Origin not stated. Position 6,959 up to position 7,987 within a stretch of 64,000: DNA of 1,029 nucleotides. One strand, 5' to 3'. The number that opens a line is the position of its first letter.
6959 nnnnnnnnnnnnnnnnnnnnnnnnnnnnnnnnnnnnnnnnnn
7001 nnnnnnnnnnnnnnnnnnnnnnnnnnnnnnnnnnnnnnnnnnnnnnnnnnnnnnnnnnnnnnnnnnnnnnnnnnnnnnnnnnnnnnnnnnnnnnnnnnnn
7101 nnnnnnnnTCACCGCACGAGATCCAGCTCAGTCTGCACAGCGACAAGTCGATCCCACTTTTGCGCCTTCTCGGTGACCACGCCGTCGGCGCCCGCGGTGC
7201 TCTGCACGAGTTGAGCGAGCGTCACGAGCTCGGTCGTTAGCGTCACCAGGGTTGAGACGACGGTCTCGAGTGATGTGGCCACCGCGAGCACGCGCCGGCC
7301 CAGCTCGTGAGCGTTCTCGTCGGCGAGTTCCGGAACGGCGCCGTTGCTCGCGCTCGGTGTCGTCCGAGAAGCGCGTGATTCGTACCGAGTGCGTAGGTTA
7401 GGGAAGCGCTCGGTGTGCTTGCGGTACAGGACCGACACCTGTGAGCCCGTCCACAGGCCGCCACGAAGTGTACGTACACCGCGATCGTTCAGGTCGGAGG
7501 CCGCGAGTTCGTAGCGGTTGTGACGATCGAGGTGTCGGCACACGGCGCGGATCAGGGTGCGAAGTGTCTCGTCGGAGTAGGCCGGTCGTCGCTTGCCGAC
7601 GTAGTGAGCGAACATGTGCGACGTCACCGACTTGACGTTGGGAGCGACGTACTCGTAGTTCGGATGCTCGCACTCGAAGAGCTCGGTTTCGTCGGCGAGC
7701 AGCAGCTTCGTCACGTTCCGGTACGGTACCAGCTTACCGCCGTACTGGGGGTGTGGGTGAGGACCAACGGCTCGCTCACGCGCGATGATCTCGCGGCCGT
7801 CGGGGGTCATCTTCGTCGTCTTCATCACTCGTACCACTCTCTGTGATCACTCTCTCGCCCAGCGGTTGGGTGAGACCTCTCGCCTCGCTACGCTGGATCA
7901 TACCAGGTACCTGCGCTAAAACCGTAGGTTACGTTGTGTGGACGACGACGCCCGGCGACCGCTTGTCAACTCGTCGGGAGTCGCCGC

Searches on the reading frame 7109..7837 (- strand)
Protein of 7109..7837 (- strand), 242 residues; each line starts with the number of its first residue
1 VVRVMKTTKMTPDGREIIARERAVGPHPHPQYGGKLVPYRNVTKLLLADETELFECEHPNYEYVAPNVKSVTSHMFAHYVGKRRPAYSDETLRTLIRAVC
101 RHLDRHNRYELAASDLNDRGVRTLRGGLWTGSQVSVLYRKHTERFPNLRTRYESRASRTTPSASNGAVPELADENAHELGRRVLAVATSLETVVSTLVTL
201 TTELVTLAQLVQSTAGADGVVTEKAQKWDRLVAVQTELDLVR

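Call 3: search_protein_families(library=pfam, proteins=[window:7109-7837:-], max_evalue=0.01)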
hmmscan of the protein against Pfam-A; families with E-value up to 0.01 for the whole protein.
window:7109-7837:- (242 aa): 0 families

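Call 4: search_protein_families(library=phrogs, proteins=[window:7109-7837:-], max_evalue=0.001)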
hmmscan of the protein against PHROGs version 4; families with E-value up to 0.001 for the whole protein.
window:7109-7837:- (242 aa): 0 families

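Call 29: search_protein_families(library=ncbifam, proteins=[window:7109-7837:-], max_evalue=0.01)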
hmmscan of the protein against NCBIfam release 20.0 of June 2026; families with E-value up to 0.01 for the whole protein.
window:7109-7837:- (242 aa): 0 families

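Call 58: search_protein_families(library=pfam, proteins=[window:7109-7837:-], max_evalue=10)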
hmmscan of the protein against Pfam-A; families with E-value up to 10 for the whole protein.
window:7109-7837:- (242 aa): 3 families
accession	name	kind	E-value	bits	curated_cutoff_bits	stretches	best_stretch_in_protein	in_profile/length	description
PF24706.1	DUF7669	-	0.11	13.1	23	1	69-110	18-59/75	Domain of unknown function (DUF7669)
PF15788.10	DUF4705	-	0.17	13.1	27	1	146-170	14-38/52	Domain of unknown function (DUF4705)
PF07508.19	Recombinase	-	0.2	12.3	21.1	1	96-136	7-47/102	Recombinase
